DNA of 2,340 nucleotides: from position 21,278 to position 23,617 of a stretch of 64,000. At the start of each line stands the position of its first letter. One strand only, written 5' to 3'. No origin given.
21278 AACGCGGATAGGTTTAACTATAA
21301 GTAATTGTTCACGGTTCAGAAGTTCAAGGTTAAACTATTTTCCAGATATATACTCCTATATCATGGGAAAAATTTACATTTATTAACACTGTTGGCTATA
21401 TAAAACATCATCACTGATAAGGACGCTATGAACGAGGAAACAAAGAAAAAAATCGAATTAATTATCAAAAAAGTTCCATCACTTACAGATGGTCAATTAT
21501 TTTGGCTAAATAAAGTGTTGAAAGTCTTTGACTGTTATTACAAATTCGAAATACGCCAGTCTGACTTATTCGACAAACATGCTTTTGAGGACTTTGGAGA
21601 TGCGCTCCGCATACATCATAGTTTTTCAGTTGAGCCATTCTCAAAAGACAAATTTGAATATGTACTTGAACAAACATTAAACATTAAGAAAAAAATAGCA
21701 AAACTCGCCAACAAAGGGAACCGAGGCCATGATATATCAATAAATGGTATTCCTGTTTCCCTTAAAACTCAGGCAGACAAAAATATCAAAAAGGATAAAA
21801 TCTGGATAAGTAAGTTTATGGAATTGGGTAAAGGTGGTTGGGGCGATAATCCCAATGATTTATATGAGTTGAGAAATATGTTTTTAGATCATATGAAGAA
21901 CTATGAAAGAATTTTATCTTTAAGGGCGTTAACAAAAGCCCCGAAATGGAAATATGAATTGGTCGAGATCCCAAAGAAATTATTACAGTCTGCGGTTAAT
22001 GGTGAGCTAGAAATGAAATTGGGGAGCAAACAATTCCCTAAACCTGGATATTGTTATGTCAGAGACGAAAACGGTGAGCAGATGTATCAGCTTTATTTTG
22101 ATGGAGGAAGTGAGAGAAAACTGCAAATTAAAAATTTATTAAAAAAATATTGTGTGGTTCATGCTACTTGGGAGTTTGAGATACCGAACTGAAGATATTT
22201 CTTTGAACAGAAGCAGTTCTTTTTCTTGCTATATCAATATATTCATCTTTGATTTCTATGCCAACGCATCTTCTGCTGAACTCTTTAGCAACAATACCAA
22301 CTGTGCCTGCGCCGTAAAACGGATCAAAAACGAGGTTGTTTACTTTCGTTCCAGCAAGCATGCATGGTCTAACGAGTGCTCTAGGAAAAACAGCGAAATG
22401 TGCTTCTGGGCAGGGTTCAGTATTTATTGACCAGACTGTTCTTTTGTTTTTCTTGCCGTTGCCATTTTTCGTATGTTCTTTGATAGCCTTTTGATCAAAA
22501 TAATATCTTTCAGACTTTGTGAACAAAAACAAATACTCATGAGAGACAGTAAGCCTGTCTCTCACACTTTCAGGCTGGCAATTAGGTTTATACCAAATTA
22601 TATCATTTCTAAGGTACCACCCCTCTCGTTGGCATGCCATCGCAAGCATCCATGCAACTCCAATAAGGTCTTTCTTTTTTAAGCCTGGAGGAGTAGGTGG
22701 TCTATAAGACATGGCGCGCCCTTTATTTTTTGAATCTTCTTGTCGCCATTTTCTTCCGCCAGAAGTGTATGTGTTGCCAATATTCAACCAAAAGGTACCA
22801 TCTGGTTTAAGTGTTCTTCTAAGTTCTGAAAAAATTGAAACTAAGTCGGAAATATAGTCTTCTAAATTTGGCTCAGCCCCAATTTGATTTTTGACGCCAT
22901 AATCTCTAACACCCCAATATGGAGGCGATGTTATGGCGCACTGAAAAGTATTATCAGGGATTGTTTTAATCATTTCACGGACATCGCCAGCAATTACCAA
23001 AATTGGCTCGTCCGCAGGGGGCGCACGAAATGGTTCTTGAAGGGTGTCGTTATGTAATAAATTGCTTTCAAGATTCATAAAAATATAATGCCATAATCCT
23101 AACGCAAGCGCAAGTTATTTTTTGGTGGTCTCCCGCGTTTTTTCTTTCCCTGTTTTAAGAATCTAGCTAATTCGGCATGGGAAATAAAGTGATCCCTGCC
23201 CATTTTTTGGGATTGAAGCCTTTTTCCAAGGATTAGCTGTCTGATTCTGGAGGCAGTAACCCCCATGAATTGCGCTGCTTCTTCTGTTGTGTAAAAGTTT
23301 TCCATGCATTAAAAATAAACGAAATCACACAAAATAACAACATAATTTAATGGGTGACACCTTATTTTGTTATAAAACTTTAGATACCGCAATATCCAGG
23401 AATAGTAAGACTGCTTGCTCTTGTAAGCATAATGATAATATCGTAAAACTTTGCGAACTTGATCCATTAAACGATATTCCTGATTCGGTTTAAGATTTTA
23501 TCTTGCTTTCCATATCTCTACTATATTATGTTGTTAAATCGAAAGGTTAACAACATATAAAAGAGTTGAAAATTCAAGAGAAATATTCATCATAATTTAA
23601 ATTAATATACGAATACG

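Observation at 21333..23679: Type II R-M cassette bracketed by 58-nt direct repeats (insertion with long target duplication?)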

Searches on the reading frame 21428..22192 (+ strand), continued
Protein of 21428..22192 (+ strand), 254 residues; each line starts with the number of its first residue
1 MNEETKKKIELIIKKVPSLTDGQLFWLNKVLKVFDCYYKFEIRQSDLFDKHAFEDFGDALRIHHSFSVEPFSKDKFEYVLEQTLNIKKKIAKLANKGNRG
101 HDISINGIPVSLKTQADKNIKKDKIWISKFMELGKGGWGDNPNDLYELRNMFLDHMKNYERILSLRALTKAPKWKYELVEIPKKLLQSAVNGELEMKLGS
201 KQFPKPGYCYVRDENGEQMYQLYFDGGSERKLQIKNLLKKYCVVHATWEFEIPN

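Call 74: find_encoding_contigs(protein=P0011, flank=4000, max_places=3)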
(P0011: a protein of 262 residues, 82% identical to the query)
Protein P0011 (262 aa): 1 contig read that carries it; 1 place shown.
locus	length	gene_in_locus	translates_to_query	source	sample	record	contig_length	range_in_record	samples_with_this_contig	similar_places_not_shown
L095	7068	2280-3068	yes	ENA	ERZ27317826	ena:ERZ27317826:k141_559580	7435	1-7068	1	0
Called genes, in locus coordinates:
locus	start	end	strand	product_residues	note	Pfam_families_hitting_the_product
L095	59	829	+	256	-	-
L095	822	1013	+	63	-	-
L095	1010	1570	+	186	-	-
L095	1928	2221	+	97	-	-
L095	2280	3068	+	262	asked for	PF17411:SmaI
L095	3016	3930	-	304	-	PF01555:N6_N4_Mtase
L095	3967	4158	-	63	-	PF12728:HTH_17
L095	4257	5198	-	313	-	-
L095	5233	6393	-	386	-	-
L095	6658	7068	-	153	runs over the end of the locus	-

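Call 75: find_encoding_contigs(protein=P0010, flank=4000, max_places=3)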
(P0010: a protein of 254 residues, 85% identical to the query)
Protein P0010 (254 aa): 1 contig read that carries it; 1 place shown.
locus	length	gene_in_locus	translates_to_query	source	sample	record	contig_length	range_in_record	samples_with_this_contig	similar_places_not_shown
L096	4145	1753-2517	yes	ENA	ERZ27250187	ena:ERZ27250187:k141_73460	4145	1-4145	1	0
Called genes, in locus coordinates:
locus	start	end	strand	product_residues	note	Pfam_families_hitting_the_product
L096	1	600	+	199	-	?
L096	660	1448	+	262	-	-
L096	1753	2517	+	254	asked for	PF17411:SmaI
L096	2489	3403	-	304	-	PF01555:N6_N4_Mtase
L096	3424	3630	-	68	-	PF12728:HTH_17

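Call 78: search_dna_similar(query=window:21428-22192:+, collection=plasmids, mode=protein, max_rows=8)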
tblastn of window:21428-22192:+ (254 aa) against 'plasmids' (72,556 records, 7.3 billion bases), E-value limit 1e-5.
Records with a match: 7; places in all: 8; records where one place covers at least 80% of the query: 6.
Best place of each record, by identity: <60% 7.
By first word of the organism name: Klebsiella 5; Rhizobium 1; Deinococcus 1.
By predicted mobility (MOB-suite, as given by PLSDB): non-mobilizable 7.
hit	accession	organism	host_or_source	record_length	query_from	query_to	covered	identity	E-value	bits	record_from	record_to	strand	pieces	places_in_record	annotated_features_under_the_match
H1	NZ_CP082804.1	Klebsiella pneumoniae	Homo sapiens,Swab from tracheostomic ...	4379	48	254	81%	43.5%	1e-42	160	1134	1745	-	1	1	hypothetical protein | site-specific DNA-methyltransferase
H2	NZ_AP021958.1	Klebsiella quasipneumoniae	-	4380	48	254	81%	43.5%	1e-42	160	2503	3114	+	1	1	hypothetical protein | site-specific DNA-methyltransferase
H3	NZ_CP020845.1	Klebsiella pneumoniae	Homo sapiens,respiratory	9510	48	254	81%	43.5%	2e-42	160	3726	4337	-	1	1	hypothetical protein | site-specific DNA-methyltransferase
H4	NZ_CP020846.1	Klebsiella pneumoniae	Homo sapiens,respiratory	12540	48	254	81%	43.5%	2e-42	160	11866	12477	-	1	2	hypothetical protein | site-specific DNA-methyltransferase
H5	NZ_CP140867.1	Rhizobium leguminosarum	Trifolium pratense,whole organism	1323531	44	250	81%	41.1%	3e-40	154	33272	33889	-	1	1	record has no annotation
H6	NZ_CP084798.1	Klebsiella quasipneumoniae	Environment,Whole organism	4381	113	254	56%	49.0%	9e-33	132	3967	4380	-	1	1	site-specific DNA-methyltransferase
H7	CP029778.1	Deinococcus actinosclerus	mixed culture,wastewater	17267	45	254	83%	30.1%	3e-12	73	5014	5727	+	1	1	none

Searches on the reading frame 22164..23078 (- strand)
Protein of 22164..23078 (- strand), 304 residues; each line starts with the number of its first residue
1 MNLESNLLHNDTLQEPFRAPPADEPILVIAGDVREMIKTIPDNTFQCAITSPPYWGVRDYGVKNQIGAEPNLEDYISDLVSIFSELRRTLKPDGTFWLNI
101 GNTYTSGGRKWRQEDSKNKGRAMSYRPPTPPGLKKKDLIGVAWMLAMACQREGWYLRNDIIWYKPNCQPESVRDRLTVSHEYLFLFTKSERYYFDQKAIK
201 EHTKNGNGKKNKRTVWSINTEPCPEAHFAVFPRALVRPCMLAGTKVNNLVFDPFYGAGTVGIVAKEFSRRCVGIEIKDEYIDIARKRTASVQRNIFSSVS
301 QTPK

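Call 8: search_protein_families(library=pfam, proteins=[window:22164-23078:-], max_evalue=0.1)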
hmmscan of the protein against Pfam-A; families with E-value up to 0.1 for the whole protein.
window:22164-23078:- (304 aa): 6 families
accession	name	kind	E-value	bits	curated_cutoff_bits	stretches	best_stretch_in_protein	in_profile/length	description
PF01555.25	N6_N4_Mtase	-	5.8e-52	177.3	26.7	1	46-285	2-220/221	DNA methylase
PF08241.18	Methyltransf_11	-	0.0012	19.9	21.2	0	75-97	72-94/95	Methyltransferase domain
PF09445.16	Methyltransf_15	-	0.011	15.7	22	0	24-78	49-105/165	RNA cap guanine-N2 methyltransferase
PF13847.12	Methyltransf_31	-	0.015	15.4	27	0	67-102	84-113/145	Methyltransferase domain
PF13649.12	Methyltransf_25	-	0.017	16.2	27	0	256-290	7-43/97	Methyltransferase domain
PF01170.24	UPF0020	-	0.089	12.9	22.3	0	240-283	22-65/197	RMKL-like, methyltransferase domain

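Call 20: find_encoding_contigs(protein=window:22164-23078:-, flank=10000, max_places=10)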
Protein window:22164-23078:- (304 aa): 1 contig read that carries it; 1 place shown.
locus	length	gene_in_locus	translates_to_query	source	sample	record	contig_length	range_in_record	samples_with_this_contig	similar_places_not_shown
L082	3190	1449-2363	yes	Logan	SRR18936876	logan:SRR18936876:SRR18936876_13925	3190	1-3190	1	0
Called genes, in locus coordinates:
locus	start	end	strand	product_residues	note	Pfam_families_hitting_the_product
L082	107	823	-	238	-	PF10544:T5orf172 (weak), PF13455:MUG113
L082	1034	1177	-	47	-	-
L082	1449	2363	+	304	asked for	PF01555:N6_N4_Mtase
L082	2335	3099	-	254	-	PF17411:SmaI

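Call 30: search_protein_families(library=ncbifam, proteins=[window:22164-23078:-], max_evalue=0.01)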
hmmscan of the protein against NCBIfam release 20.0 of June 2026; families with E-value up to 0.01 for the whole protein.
window:22164-23078:- (304 aa): 3 families
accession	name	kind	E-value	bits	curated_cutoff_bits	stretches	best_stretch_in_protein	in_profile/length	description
NF050803.1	DnaMtaseCcrMCaul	equivalog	2.3e-25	89.3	830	1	146-298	98-257/350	adenine-specific DNA-methyltransferase CcrM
NF008572.0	PRK11524.1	equivalog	1.1e-16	60.9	292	1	225-291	193-259/294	adenine-specific DNA-methyltransferase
NF010253.0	PRK13699.1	subfamily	5.9e-11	42.5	244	1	234-296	151-213/226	DNA methyltransferase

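Call 72: search_solved_structures(query=window:22164-23078:-, max_evalue=0.00001)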
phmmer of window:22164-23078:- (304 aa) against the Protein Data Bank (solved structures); distinct sequences matched with E-value up to 0.00001: 10.
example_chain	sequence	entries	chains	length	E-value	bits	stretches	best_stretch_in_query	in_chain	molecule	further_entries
6pbd_A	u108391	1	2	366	1.9e-17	66.7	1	145-291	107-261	Modification methylase CcrMI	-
2zie_A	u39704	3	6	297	1.8e-16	63.5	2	30-105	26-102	Putative modification methylase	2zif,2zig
8s9n_A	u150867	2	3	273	1e-15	61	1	181-292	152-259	DNA cytosine-N4 methyltransferase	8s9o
8s9m_A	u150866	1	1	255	3e-15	59.4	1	181-292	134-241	DNA cytosine-N4 methyltransferase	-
1boo_A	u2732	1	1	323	1.7e-11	47.1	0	225-284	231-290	PROTEIN (N-4 CYTOSINE-SPECIFIC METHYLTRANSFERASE PVU II)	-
5hek_A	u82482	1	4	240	3.7e-09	39.4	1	149-288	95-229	Adenine specific DNA methyltransferase (DpnA)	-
5hfj_A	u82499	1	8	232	4.2e-09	39.2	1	149-287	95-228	Adenine specific DNA methyltransferase (DpnA)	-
1g60_A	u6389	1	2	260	5.5e-09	38.8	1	217-284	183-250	Adenine-specific Methyltransferase MboIIA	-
9c3u_A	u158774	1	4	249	1.3e-07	34.3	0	156-288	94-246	Methyltransferase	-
8urk_A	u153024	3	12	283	1.4e-07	34.2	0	156-289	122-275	Methyltransferase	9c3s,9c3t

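Call 73: search_protein_families(library=padloc, proteins=[window:22164-23078:-], max_evalue=0.001)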
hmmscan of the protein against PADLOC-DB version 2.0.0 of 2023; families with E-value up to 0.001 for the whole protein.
window:22164-23078:- (304 aa): 52 families (the best 25 are shown)
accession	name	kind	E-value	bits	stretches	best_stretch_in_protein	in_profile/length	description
PDLC03252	MTase_II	-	3.6e-159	527.9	1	26-294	91-359/365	Type II methyltransferase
PDLC03387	MTase_II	-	1.1e-119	396.9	1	28-292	14-280/289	Type II methyltransferase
PDLC03336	MTase_II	-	4e-54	182.3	2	28-200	31-191/421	Type II methyltransferase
PDLC03309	MTase_II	-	2.2e-42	143.2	1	66-288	123-343/353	Type II methyltransferase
PDLC03371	MTase_II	-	3.4e-38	129.7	2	145-294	103-258/260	Type II methyltransferase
PDLC03303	MTase_II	-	1.5e-36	124.1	2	28-106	6-84/668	Type II methyltransferase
PDLC03316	MTase_II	-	3.2e-36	123.2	2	135-243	116-221/390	Type II methyltransferase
PDLC03353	MTase_II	-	8.1e-34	115.3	2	143-295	96-257/260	Type II methyltransferase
PDLC03259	MTase_II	-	2.1e-26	90.7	1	28-296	6-263/423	Type II methyltransferase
PDLC03216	MTase_II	-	2.4e-26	90.6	1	145-293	105-260/364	Type II methyltransferase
PDLC03299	MTase_II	-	5.9e-26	89.6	2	200-289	165-258/296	Type II methyltransferase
PDLC03350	MTase_II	-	8.4e-25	85.8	1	28-294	59-301/312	Type II methyltransferase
PDLC03738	oMTase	-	1.1e-24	84.9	1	148-293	117-270/376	orphan methyltransferase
PDLC03230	MTase_II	-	1.5e-20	71.8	2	153-286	129-280/360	Type II methyltransferase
PDLC03260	MTase_II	-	2.7e-19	67.3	2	145-294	163-315/349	Type II methyltransferase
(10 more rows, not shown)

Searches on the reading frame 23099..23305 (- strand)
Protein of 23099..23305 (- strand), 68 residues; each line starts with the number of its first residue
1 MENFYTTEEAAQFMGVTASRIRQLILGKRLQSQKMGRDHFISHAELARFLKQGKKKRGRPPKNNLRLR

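Call 8: search_protein_families(library=pfam, proteins=[window:23099-23305:-], max_evalue=0.1)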
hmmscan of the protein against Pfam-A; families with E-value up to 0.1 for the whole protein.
window:23099-23305:- (68 aa): 7 families
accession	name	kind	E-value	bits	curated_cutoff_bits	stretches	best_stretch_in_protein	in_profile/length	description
PF12728.13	HTH_17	-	4.4e-08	33.7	27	1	4-53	1-50/51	Helix-turn-helix domain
PF04545.22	Sigma70_r4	-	0.0013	18.6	24.1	1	5-25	21-41/50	Sigma-70, region 4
PF02178.24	AT_hook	-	0.0025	17.9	17.4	1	54-64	1-11/13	AT hook motif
PF21531.3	Rv2175c_wHTH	-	0.014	15.8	27.1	1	3-28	14-39/57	DNA-binding protein Rv2175c, wHTH domain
PF22233.2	PhyR_sigma-like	-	0.041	14.1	27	1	1-25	17-40/50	Response regulator PhyR, sigma-like domain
PF20038.5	HTH_59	-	0.045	14.2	27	1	3-33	6-36/66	Helix-turn-helix domain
PF01381.28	HTH_3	-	0.054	14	23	0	8-34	13-39/55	Helix-turn-helix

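Call 30: search_protein_families(library=ncbifam, proteins=[window:23099-23305:-], max_evalue=0.01)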
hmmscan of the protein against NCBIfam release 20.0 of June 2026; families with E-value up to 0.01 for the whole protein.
window:23099-23305:- (68 aa): 2 families
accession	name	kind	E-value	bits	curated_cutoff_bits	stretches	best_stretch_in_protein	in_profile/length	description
TIGR01764.1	excise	domain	2.7e-08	34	28.8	1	4-52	1-49/49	excisionase family DNA-binding protein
NF040990.2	MamR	equivalog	0.00064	20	100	1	3-51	42-90/91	magnetosome protein MamR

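Call 73: search_protein_families(library=padloc, proteins=[window:23099-23305:-], max_evalue=0.001)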
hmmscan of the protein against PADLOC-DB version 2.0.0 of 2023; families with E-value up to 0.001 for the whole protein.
window:23099-23305:- (68 aa): 1 family
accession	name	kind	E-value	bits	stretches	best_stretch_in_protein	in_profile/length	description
PDLC03252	MTase_II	-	9.7e-15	52.7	1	1-63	1-63/365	Type II methyltransferase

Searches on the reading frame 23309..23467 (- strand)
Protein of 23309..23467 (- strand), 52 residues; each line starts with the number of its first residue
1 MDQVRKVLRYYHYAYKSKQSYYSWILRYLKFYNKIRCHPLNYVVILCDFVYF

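Call 8: search_protein_families(library=pfam, proteins=[window:23309-23467:-], max_evalue=0.1)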
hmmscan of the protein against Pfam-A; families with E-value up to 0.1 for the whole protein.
window:23309-23467:- (52 aa): 1 family
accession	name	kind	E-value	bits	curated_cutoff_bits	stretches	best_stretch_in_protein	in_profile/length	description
PF13495.12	Phage_int_SAM_4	-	1.7e-06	28.8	27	1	1-36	2-37/85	Phage integrase, N-terminal SAM-like domain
